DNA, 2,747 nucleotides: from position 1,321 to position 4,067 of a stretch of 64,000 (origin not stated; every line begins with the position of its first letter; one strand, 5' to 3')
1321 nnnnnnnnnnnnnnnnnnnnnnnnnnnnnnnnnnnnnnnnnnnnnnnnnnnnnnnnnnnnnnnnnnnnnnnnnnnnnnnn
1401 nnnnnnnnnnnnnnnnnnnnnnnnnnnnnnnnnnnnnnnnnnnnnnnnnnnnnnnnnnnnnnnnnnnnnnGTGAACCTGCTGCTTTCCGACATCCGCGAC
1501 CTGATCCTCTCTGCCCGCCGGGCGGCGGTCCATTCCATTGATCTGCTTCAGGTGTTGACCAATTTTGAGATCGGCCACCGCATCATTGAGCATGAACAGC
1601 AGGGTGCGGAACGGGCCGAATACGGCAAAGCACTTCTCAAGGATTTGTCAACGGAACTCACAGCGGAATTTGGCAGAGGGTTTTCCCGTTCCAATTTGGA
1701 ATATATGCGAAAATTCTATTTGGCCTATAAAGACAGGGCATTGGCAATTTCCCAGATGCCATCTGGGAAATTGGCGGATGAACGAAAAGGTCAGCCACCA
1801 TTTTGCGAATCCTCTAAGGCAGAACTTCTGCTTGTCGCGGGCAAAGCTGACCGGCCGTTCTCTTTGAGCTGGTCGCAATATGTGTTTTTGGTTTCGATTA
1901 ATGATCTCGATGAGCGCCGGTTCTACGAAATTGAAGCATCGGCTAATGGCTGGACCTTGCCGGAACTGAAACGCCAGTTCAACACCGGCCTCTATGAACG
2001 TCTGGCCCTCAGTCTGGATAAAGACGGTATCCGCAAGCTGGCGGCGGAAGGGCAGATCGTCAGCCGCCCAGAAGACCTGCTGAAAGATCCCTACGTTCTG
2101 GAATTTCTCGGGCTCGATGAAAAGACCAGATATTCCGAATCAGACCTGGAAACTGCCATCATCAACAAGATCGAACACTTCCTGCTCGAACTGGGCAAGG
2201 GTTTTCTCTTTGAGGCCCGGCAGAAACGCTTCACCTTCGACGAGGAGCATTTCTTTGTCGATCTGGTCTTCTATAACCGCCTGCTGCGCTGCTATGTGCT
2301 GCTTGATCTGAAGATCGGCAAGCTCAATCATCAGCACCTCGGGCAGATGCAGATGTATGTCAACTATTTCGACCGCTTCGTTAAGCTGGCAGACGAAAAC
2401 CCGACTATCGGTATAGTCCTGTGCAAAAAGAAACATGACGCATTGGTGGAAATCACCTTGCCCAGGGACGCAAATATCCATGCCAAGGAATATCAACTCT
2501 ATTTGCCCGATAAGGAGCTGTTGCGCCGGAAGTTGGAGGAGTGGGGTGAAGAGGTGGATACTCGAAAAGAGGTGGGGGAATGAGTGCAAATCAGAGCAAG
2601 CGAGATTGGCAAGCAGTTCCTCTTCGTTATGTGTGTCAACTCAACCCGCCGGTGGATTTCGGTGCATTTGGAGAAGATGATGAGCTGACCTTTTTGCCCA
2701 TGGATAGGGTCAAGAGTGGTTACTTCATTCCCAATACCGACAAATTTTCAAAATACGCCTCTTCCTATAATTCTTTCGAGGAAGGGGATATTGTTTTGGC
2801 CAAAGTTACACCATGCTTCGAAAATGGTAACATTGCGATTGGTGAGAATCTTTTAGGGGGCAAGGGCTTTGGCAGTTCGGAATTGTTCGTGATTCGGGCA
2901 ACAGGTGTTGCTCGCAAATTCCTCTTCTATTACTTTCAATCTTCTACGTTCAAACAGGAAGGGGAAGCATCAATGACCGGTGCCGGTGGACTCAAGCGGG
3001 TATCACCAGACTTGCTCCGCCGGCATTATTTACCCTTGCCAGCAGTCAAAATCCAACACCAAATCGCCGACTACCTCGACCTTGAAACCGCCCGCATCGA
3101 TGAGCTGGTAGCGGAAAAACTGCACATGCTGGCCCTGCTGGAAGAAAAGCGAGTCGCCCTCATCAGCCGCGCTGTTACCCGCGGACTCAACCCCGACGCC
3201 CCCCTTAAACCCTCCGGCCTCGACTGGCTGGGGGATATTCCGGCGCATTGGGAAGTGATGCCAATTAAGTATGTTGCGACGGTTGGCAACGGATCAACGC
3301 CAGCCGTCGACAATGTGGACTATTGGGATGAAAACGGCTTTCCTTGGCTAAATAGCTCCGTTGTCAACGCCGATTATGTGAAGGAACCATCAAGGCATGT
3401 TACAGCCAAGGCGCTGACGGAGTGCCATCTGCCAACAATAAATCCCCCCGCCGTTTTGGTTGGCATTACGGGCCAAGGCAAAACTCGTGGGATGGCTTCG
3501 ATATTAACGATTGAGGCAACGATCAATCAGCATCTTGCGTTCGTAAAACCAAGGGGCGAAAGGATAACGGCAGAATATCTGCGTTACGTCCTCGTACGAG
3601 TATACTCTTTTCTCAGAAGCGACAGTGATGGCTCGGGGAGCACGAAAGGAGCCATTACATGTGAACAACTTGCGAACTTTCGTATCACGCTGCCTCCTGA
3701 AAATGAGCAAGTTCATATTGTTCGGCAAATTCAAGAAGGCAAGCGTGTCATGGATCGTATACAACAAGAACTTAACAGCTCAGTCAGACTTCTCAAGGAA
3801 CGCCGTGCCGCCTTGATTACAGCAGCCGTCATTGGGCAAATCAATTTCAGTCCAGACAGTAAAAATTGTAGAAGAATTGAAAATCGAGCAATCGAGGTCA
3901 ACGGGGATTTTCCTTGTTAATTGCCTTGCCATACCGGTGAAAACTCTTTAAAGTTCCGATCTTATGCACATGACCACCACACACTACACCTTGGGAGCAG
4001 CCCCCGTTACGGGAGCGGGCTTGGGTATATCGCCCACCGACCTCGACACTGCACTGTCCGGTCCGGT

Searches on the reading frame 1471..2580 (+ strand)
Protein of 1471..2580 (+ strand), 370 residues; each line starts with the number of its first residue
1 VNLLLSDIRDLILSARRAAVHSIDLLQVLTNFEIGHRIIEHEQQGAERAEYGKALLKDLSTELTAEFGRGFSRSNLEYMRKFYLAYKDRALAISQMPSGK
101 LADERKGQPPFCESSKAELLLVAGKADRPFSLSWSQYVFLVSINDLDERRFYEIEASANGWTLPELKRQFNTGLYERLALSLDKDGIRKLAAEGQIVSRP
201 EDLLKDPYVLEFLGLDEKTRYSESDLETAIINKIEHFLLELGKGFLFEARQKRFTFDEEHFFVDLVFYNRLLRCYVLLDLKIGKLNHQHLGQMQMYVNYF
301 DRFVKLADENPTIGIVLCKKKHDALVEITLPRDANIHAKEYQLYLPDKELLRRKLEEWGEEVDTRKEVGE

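Call 3: search_protein_families(library=padloc, proteins=[window:1471-2580:+], max_evalue=0.01)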
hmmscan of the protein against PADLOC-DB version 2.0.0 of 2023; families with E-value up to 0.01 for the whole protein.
window:1471-2580:+ (370 aa): 32 families (the best 25 are shown)
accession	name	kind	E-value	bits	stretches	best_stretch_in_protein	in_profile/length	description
PDLC04807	PDC-S02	-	2.3e-135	449.3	1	4-366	16-346/351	-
PDLC04803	PDC-S02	-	1.8e-93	311.1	1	66-362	5-261/269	-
PDLC04795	PDC-S02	-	1.5e-78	262.5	1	4-360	27-345/357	-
PDLC04810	PDC-S02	-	2.2e-75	252.1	1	5-355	15-340/355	-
PDLC04827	PDC-S02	-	3.9e-74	247.2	1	4-258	13-231/234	-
PDLC04831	PDC-S02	-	2.1e-73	245.8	1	4-357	14-339/346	-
PDLC04822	PDC-S02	-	2.9e-68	228.6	1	4-326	13-292/294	-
PDLC04820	PDC-S02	-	3.8e-67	224.7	2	131-351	123-312/332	-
PDLC04802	PDC-S02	-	4.6e-53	177.8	2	4-173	12-151/171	-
PDLC04813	PDC-S02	-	6e-47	157.8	1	202-360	6-163/175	-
PDLC04812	PDC-S02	-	2.5e-42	142.3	1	4-176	11-147/151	-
PDLC04823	PDC-S02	-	3.1e-42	142.3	2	129-204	29-104/175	-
PDLC04797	PDC-S02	-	3.7e-36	122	1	3-95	7-99/126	-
PDLC01464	PD_DExK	-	1.1e-35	120.7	1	134-279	1-126/126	"CAS-I,CAS-II,CAS-III,CAS-IV,CAS-V,CAS-VI; associated"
PDLC04817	PDC-S02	-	9.5e-35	118.5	3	131-234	104-208/286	-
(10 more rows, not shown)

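Call 4: search_protein_families(library=pfam, proteins=[window:1471-2580:+], max_evalue=0.01)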
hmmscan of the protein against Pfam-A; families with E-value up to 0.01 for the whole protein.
window:1471-2580:+ (370 aa): 2 families
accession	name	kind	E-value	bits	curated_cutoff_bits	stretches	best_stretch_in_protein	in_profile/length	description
PF06250.17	YhcG_C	-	1.8e-52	177.8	32.5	1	202-355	2-156/157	YhcG PDDEXK nuclease domain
PF17761.7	DUF1016_N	-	2.9e-35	121.8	32.8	1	7-177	1-137/137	DUF1016 N-terminal domain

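Call 5: search_protein_families(library=ncbifam, proteins=[window:1471-2580:+], max_evalue=0.01)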
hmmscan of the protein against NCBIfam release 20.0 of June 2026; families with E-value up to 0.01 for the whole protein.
window:1471-2580:+ (370 aa): 0 families

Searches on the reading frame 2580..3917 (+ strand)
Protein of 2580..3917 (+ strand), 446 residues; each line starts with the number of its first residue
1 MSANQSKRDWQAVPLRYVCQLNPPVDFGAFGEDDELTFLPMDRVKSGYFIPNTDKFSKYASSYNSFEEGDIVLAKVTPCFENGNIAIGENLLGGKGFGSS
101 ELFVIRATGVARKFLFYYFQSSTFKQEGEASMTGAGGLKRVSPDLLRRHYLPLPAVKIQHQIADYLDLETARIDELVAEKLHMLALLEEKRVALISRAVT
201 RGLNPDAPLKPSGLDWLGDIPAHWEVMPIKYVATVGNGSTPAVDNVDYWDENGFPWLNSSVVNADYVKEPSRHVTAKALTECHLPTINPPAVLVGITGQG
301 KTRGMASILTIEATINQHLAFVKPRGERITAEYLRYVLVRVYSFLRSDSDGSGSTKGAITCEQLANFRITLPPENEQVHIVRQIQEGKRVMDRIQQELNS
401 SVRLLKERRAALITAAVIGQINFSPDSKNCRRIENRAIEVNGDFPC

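Call 4: search_protein_families(library=pfam, proteins=[window:2580-3917:+], max_evalue=0.01)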
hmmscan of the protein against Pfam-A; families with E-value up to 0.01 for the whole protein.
window:2580-3917:+ (446 aa): 1 family
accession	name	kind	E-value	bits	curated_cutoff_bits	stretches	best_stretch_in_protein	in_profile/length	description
PF01420.25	Methylase_S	-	8.1e-21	75.4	22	2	222-389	2-154/168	Type I restriction modification DNA specificity domain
